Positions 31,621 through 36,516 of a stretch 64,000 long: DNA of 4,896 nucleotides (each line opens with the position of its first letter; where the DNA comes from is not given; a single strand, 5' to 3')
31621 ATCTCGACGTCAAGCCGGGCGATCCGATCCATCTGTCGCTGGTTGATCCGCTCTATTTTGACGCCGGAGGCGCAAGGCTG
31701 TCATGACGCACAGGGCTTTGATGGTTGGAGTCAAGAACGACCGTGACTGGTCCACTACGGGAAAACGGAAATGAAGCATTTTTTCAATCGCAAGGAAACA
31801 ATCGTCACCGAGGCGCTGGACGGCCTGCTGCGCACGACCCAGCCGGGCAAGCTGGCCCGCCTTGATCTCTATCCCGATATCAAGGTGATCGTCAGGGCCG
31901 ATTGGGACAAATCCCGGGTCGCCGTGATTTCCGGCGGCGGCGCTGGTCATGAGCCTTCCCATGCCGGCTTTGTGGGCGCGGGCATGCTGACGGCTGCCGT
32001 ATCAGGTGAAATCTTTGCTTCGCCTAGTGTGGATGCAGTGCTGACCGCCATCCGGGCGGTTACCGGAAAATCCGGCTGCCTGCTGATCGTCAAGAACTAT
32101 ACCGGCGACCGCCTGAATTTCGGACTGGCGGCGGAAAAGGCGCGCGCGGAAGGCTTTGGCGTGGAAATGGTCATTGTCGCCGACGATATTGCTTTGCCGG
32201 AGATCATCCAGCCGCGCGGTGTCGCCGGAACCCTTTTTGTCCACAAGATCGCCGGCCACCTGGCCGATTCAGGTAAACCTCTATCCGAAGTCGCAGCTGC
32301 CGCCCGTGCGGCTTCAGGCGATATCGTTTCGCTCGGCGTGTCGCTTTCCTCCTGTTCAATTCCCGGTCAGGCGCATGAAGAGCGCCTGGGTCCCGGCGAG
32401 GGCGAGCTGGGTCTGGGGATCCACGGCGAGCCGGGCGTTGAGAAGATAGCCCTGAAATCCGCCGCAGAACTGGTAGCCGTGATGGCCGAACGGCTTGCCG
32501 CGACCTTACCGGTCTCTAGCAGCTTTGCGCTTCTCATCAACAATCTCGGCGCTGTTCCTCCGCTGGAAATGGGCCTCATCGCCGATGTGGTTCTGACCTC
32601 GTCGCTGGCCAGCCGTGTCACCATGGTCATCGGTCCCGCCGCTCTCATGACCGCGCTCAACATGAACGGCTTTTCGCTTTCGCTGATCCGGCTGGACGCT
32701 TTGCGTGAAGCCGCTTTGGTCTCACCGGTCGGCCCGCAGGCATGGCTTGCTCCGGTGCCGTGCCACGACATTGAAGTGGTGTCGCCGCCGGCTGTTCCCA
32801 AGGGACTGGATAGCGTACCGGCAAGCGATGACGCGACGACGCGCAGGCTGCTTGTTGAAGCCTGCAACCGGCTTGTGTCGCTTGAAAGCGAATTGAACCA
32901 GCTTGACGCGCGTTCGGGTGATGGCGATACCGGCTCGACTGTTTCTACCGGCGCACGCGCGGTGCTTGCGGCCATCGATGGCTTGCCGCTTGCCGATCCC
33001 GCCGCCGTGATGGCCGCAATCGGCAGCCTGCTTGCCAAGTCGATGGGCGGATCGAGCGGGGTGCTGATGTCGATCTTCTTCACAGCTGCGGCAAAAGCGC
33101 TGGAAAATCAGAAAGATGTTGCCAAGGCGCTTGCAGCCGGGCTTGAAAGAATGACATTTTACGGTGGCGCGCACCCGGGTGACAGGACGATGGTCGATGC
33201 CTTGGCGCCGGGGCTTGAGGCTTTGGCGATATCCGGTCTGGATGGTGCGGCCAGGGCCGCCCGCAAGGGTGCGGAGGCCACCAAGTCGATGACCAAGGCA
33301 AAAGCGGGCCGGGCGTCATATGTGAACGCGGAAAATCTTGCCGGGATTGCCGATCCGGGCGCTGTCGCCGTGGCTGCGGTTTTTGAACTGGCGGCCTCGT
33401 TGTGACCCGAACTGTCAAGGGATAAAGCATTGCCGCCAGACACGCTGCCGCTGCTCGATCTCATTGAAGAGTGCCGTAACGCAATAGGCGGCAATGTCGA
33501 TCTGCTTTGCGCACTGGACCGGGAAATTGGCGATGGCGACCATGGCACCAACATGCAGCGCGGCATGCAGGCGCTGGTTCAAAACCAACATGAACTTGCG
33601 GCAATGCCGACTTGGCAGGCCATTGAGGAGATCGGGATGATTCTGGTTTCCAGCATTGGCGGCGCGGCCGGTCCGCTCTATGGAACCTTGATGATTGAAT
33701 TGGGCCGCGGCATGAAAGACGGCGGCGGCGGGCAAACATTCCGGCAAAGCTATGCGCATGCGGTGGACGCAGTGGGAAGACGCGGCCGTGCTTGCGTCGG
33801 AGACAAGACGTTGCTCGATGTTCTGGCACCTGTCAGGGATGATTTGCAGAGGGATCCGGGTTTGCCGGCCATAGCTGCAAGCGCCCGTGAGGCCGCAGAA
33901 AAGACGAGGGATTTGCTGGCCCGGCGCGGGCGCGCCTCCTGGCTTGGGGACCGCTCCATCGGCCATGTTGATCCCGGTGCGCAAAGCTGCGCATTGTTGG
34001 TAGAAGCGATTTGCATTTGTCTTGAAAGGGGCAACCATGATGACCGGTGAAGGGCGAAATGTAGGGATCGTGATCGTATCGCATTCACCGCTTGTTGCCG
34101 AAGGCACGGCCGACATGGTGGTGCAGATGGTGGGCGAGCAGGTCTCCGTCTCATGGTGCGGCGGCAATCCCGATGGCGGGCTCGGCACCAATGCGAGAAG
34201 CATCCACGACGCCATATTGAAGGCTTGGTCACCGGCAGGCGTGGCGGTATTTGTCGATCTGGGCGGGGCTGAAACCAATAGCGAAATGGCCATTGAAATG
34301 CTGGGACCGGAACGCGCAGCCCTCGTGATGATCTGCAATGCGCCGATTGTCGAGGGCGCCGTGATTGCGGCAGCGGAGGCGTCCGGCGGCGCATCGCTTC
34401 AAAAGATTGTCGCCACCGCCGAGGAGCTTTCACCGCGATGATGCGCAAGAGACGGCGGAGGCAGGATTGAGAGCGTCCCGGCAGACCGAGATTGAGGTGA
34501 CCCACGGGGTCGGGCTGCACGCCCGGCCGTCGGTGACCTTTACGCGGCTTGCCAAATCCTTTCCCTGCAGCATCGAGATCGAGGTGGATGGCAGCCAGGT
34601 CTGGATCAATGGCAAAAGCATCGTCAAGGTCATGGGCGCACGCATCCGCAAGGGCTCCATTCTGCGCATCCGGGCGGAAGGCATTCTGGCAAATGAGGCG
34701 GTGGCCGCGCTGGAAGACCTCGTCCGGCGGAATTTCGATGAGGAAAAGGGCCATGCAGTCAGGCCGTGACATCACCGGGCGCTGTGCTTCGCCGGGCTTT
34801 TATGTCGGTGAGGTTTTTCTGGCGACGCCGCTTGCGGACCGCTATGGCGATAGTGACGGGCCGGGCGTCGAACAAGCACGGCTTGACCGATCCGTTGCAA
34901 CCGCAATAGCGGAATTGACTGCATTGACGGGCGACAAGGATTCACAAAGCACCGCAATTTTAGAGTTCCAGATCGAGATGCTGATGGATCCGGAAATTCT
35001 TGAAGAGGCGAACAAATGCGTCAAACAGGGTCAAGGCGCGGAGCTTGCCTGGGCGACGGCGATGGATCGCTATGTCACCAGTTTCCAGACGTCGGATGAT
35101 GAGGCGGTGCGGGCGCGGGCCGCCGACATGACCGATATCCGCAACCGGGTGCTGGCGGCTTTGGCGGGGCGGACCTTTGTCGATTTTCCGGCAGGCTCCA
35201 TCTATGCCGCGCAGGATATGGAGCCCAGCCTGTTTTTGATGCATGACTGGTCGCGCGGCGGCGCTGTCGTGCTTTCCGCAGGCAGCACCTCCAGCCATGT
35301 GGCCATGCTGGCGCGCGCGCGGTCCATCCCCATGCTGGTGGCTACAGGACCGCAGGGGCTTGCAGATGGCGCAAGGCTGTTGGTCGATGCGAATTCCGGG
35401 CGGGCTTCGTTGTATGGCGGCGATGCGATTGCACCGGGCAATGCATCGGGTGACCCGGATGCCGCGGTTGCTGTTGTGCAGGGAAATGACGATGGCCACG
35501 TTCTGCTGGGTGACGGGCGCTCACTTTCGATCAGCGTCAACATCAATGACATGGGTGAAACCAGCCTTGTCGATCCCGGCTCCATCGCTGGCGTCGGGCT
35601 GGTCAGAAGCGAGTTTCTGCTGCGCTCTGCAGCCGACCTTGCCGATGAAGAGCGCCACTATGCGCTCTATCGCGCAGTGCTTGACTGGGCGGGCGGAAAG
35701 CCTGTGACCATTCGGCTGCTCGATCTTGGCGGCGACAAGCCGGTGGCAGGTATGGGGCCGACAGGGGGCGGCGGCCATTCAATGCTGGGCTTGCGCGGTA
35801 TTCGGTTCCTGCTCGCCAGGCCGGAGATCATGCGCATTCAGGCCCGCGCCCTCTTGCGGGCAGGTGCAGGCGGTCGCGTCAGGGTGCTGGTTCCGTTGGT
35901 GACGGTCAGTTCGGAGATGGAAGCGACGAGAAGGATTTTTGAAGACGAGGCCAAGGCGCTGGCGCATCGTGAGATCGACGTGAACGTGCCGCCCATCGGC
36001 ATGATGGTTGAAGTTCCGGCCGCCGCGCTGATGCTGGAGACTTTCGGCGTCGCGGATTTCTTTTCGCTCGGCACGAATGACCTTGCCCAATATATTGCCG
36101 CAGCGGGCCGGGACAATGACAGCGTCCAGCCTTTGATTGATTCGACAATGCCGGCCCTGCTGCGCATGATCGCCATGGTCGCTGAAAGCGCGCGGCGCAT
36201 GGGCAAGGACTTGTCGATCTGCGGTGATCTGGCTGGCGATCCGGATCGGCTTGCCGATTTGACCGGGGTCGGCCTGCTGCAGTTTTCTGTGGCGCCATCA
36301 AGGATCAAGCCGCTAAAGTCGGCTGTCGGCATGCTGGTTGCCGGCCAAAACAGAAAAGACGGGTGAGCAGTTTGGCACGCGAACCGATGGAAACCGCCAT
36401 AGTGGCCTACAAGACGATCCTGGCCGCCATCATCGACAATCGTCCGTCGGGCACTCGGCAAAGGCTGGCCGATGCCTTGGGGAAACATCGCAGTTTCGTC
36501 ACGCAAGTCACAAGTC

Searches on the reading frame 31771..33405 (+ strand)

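Call 19: search_protein_families(library=pfam, proteins=[window:31771-33405:+])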
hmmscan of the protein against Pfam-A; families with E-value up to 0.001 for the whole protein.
window:31771-33405:+ (544 aa): 2 families
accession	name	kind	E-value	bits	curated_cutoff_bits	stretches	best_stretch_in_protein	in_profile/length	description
PF02733.22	Dak1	-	9.1e-97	324.2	31.4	1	31-319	11-308/313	Dak1 domain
PF02734.22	Dak2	-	6.4e-38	130.8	27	1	383-540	3-171/174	DAK2 domain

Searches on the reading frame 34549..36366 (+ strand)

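Call 3: search_protein_families(library=pfam, proteins=[window:34549-36366:+])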
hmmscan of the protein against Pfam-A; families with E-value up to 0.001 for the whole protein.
window:34549-36366:+ (605 aa): 3 families
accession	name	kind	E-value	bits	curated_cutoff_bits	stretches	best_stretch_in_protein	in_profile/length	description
PF02896.24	PEP-utilizers_C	-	2.9e-70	237.2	22.8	1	319-593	13-288/293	PEP-utilising enzyme, PEP-binding domain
PF05524.18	PEP-utilisers_N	-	1.2e-18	67.8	24.4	1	77-190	2-121/121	PEP-utilising enzyme, N-terminal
PF00391.29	PEP-utilizers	-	4.5e-09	36.2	23.1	1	213-284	1-72/72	PEP-utilising enzyme, mobile domain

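Call 4: search_protein_families(library=ncbifam, proteins=[window:34549-36366:+])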
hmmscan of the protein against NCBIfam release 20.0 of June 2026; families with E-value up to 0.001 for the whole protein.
window:34549-36366:+ (605 aa): 7 families
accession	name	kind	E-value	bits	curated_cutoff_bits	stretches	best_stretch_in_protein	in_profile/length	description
TIGR01417.1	PTS_I_fam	equivalog_domain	2e-86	290.7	341.7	1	76-593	2-536/565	phosphoenolpyruvate--protein phosphotransferase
NF008283.0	PRK11061.1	equivalog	1.7e-67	228.2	583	1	105-587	205-697/748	phosphoenolpyruvate--protein phosphotransferase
NF008382.0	PRK11177.1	equivalog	1.9e-62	211.7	824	1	131-590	66-534/575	phosphoenolpyruvate-protein phosphotransferase PtsI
NF005057.0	PRK06464.1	equivalog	1.7e-32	112.4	598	2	408-593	598-785/798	phosphoenolpyruvate synthase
TIGR01418.1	PEP_synth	equivalog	9.4e-30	103.6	739.75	1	384-587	565-773/784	pyruvate, water dikinase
NF008478.1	PRK11377.1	equivalog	6.3e-24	84.8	520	1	66-285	245-469/473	dihydroxyacetone kinase phosphoryl donor subunit DhaM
TIGR01828.1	pyru_phos_dikin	equivalog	1.8e-20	72.6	843.45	1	411-586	655-853/865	pyruvate, phosphate dikinase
